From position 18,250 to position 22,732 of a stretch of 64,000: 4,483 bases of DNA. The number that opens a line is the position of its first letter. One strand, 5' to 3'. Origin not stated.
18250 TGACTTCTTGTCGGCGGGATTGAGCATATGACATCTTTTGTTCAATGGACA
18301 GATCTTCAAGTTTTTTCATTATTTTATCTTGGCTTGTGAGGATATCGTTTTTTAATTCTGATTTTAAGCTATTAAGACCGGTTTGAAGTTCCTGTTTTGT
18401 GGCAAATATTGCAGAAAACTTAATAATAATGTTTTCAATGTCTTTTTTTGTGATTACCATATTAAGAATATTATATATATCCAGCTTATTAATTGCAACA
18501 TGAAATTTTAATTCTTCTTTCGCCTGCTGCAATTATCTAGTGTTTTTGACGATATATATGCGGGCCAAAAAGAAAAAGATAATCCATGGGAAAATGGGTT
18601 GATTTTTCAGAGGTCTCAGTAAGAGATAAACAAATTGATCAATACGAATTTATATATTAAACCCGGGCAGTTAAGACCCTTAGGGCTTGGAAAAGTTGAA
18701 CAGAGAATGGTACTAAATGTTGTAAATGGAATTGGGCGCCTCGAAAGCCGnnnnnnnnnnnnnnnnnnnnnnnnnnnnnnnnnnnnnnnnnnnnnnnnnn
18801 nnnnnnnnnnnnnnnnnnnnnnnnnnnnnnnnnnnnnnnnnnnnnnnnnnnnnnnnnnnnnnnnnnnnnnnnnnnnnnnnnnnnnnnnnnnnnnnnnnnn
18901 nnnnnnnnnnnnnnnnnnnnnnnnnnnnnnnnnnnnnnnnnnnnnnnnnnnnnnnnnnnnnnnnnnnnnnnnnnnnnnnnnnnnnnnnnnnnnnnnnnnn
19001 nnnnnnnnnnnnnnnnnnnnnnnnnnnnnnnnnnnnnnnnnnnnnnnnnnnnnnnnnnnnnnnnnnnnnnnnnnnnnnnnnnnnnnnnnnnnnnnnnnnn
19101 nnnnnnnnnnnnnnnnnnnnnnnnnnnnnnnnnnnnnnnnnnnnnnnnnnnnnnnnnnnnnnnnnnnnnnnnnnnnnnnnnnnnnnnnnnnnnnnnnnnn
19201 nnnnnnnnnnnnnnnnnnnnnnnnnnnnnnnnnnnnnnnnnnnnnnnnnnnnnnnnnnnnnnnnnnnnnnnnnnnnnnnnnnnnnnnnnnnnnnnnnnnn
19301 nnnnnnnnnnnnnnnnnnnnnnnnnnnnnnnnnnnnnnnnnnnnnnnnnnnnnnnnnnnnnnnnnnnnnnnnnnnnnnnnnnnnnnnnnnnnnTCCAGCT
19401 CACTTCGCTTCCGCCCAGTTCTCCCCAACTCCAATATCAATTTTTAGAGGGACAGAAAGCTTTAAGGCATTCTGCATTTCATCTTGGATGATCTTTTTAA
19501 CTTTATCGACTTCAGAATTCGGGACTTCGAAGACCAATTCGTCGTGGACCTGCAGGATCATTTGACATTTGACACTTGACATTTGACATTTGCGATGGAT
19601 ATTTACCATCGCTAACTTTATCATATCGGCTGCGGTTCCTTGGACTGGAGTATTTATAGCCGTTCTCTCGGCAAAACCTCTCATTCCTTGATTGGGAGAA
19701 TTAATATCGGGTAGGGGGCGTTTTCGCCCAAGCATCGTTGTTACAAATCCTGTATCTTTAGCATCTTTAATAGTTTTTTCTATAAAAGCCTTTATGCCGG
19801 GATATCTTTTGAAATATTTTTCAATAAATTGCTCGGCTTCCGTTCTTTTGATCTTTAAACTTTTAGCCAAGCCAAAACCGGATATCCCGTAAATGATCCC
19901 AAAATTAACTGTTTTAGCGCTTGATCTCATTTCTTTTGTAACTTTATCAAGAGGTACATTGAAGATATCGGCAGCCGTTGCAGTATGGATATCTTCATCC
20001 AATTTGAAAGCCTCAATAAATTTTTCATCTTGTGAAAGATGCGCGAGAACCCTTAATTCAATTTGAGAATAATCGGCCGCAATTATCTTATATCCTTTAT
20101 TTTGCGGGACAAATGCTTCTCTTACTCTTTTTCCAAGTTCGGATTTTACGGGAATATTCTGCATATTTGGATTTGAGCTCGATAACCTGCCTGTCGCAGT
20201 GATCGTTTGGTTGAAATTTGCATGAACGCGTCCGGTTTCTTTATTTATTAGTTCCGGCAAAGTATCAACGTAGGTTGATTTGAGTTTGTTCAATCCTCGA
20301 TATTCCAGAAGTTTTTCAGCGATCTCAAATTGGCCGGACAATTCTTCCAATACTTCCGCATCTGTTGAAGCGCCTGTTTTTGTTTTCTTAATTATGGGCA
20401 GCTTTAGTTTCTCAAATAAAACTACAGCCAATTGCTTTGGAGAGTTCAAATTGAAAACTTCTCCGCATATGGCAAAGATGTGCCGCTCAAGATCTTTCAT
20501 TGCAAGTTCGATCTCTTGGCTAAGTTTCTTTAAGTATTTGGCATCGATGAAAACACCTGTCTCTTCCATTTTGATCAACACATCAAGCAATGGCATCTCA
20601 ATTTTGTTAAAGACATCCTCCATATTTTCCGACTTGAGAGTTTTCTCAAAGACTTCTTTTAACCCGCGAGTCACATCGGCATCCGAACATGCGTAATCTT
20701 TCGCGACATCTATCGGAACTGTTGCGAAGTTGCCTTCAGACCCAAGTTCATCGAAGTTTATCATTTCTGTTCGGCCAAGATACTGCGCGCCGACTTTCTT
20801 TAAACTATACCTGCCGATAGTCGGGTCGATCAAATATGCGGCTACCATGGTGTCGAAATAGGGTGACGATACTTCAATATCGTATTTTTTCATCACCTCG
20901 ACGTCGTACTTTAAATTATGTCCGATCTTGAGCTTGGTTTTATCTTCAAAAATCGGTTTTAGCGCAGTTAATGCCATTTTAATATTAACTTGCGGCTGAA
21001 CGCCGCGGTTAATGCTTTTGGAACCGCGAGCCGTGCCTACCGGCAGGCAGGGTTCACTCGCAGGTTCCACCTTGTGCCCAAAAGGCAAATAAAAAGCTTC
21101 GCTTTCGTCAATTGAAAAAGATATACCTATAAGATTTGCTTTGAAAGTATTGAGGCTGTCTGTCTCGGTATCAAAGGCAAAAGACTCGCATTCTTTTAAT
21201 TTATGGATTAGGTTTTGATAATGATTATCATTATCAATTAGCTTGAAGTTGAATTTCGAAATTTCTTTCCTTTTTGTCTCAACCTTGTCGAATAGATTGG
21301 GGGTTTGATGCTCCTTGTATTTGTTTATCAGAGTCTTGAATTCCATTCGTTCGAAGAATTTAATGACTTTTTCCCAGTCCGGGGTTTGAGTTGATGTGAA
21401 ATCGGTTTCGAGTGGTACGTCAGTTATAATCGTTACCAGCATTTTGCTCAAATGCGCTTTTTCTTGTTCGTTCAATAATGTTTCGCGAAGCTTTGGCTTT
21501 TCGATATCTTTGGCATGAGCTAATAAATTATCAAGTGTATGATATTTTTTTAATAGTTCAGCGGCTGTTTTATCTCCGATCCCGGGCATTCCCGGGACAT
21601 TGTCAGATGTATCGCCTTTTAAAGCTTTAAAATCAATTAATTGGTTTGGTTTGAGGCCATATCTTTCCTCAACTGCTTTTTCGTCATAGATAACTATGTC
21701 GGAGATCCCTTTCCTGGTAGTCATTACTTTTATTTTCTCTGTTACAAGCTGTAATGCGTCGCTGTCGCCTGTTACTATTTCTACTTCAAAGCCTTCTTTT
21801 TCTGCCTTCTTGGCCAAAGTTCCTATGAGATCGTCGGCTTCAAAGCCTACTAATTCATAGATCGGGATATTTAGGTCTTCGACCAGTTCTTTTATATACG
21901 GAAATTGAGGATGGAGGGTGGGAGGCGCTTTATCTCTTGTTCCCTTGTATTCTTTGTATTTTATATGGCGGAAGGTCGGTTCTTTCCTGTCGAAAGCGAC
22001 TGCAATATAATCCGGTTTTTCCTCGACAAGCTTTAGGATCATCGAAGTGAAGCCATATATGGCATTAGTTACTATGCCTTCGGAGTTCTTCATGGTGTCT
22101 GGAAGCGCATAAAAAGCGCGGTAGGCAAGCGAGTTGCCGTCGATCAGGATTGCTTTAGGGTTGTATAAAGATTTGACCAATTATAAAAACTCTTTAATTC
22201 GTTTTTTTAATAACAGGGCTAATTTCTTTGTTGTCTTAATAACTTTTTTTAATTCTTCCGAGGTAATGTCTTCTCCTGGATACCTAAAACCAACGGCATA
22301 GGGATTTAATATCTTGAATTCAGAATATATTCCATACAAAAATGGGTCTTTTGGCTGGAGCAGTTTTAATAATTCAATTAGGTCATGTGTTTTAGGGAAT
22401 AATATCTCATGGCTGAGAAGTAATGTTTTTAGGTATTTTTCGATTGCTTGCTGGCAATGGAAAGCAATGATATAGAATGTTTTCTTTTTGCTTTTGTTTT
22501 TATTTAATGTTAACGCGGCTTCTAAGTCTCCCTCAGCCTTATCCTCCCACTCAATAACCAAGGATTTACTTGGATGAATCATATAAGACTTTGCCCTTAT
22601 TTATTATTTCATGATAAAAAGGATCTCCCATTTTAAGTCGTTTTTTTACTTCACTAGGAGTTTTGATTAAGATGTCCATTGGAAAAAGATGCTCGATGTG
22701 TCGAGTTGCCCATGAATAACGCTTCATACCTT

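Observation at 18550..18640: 68-nt leader, 67/68 identical, upstream of two otherwise dissimilar orphan genes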

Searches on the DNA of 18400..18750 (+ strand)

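Call 6: search_rna_families(source=window, start=18400, end=18750, threshold=evalue, max_evalue=10, show_alignments=3)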
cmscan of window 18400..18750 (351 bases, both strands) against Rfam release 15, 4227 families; matches with E-value up to 10: 3.
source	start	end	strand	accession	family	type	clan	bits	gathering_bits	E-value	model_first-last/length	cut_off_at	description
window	18505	18550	-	RF01376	CRISPR-DR63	Gene; CRISPR;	CL00015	16.2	37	7.1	1-37/37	no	CRISPR RNA direct repeat element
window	18431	18505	-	RF00202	snoR66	Gene; snRNA; snoRNA; CD-box;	-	15.5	43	1.8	1-76/76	no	Small nucleolar RNA R66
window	18495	18563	+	RF01613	ceN109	Gene; snRNA; snoRNA; CD-box;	-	13.7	52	3.2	1-67/67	no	Nematode snoRNA ceN109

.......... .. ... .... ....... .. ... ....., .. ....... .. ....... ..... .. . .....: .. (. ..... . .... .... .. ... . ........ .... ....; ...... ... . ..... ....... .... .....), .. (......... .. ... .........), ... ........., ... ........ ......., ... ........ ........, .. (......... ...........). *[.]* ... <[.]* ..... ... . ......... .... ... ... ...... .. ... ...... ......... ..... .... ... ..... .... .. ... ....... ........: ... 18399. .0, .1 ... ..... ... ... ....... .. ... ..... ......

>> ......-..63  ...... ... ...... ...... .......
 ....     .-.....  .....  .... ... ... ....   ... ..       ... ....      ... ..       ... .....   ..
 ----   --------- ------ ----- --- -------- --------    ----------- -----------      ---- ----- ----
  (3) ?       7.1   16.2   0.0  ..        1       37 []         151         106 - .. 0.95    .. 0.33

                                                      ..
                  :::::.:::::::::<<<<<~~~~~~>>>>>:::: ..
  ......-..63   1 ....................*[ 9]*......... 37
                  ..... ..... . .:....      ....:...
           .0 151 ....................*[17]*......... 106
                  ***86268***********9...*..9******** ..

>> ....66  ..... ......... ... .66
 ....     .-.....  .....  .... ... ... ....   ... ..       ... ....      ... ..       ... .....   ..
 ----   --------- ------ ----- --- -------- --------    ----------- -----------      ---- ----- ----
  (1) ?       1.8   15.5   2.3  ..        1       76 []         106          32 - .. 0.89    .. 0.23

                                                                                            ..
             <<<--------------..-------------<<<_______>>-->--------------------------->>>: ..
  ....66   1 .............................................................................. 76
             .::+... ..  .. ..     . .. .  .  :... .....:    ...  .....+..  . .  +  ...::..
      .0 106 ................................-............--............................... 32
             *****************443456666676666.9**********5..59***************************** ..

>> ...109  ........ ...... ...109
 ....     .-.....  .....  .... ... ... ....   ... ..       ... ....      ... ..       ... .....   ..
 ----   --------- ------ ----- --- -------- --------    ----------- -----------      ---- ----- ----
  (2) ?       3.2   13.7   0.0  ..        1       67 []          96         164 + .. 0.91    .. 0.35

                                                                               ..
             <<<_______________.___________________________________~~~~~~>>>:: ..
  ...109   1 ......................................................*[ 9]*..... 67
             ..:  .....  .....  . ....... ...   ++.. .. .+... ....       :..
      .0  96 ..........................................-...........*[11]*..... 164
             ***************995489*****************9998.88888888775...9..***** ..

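Call 84: build_rna_model(alignment_id=A6, structure=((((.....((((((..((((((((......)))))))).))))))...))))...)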
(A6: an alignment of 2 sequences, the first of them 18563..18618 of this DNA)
Model R1 built from alignment A6 (2 sequences, 56 columns); structure: as given.
model positions 56; base pairs 18; branch points 0; effective number of sequences 1.79; information 0.993 bits per position. Calibrated on 0.2 Mb of random sequence (short: E-values are rough).
structure used (alignment columns):
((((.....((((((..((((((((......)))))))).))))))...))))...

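Call 86: search_with_rna_model(model_id=R1, source=window, filters=off, max_evalue=10)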
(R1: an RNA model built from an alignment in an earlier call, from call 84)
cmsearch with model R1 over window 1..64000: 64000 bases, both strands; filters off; matches with E-value up to 10: 25.
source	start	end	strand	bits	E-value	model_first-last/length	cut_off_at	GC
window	18563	18618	+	91.2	5.3e-24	1-56/56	no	0.38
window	29163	29218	-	91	6.1e-24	1-56/56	no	0.39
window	35644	35712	+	14.1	0.18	1-56/56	no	0.51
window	7219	7257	-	13.3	0.32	1-56/56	no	0.38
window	25854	25889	-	12.3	0.64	1-56/56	no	0.42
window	29514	29582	-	11.9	0.81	1-56/56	no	0.42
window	41019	41061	-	11.6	0.96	1-56/56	no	0.4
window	23000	23056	+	10.6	2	1-56/56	no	0.3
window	4436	4460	+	10.4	2.2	1-56/56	no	0.44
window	4077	4115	+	10.3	2.5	1-56/56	no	0.26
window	47078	47127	-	10.1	2.7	1-56/56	no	0.32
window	26698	26758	-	9.8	3.4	1-56/56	no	0.38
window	23786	23835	-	9.5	4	1-56/56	no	0.4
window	33267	33283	+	9.4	4.3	1-56/56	no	0.65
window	20410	20448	+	9.1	5.4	1-56/56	no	0.36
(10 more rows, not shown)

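Call 88: search_with_rna_model(model_id=R1, sources=[L006, L015, L016, L018, L019, L020, L021, L001, L012], filters=off, max_evalue=10)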
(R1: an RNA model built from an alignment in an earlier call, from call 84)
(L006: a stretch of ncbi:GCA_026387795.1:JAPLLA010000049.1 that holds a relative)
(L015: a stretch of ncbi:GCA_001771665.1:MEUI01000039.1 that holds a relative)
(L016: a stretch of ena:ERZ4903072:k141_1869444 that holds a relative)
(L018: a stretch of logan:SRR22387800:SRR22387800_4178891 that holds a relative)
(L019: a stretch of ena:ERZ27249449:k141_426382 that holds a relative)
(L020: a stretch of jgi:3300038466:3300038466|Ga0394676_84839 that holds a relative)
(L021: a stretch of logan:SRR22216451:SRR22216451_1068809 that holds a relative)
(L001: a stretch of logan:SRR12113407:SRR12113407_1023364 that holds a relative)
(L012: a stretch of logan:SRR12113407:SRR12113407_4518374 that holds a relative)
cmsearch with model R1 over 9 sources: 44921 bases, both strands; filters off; matches with E-value up to 10: 24.
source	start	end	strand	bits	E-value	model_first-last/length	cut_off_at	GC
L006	11105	11127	+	12.7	0.32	1-56/56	no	0.35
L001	3303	3338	+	12.3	0.45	1-56/56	no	0.42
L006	1818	1868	-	11.9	0.57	1-56/56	no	0.33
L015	9976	10005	+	11.6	0.7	1-56/56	no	0.37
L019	725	795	+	11.1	0.98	1-56/56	no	0.31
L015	6197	6221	-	10.8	1.2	15-41/56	no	0.2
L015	3958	3983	-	10.5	1.4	1-56/56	no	0.46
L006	3041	3080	-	10.1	2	1-56/56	no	0.38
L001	2434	2494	+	9.8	2.4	1-56/56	no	0.38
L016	1035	1057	+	9.3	3.4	1-56/56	no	0.48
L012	1821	1859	+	9.1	3.8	1-56/56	no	0.36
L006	11065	11088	-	9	4.1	1-56/56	no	0.42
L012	2046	2076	-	8.8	4.7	1-56/56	no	0.35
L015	1285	1349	+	8.7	4.9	1-56/56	no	0.45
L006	8334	8362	-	8.6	5.4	1-56/56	no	0.45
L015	7537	7576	+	8.4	5.9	1-56/56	no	0.47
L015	8355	8403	+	8.3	6.3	1-56/56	no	0.35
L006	10531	10596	-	8.2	6.8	1-56/56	no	0.52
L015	498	514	-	8.2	6.9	1-56/56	no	0.53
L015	11518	11537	+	8.1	7.4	1-56/56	no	0.4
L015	9183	9229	+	8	7.7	1-56/56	no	0.4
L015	10364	10395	-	8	8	1-56/56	no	0.31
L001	2841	2874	-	7.8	9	1-56/56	no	0.44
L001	1503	1554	+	7.7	9.5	1-56/56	no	0.5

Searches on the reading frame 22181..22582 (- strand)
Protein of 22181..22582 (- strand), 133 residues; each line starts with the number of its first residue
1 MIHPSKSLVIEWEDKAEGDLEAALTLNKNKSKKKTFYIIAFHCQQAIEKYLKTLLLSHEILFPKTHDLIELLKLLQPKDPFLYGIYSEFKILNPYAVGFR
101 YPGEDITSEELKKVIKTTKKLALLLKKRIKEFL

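Call 10: search_protein_families(library=pfam, proteins=[window:22181-22582:-], max_evalue=0.01)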
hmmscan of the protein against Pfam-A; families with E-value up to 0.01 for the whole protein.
window:22181-22582:- (133 aa): 2 families
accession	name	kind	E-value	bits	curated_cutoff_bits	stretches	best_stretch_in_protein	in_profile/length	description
PF05168.19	HEPN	-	4.1e-22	79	22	1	11-124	3-113/117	HEPN domain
PF00274.25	Glycolytic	-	0.0092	15.2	22.2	0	23-79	32-88/349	Fructose-bisphosphate aldolase class-I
